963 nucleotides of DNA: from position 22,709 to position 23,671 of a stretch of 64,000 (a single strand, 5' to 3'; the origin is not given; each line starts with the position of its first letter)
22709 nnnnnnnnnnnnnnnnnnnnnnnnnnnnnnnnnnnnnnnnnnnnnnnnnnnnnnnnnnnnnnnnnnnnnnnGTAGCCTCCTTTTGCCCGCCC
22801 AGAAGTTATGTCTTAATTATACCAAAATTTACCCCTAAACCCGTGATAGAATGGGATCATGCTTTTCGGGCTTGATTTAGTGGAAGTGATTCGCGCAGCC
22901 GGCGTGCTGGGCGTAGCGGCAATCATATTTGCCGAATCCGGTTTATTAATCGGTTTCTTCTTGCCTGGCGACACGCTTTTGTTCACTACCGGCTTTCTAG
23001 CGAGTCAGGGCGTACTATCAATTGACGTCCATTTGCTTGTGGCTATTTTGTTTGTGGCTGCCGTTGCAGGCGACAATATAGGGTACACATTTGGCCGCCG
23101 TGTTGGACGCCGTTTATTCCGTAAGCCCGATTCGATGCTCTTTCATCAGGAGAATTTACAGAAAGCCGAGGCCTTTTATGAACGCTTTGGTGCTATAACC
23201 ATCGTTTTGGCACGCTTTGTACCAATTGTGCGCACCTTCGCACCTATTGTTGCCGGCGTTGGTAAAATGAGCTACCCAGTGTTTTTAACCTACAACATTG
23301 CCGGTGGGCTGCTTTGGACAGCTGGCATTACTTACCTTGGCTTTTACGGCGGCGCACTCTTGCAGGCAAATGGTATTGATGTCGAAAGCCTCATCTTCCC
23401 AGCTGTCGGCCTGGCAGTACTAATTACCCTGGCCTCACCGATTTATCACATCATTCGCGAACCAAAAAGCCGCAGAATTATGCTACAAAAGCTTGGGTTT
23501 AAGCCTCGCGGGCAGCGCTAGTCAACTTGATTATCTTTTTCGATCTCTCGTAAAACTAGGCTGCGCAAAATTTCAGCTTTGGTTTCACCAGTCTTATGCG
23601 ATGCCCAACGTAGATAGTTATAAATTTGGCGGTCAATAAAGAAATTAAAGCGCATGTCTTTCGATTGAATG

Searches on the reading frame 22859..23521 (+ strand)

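Call 84: search_protein_families(library=pfam, max_evalue=0.00001, proteins=[window:22859-23521:+])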
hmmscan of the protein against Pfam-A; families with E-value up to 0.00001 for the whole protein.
window:22859-23521:+ (220 aa): 1 family
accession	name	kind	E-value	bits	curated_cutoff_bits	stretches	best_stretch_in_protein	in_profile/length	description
PF09335.16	VTT_dom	-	3.6e-20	73.1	33.9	1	35-161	1-121/123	VTT domain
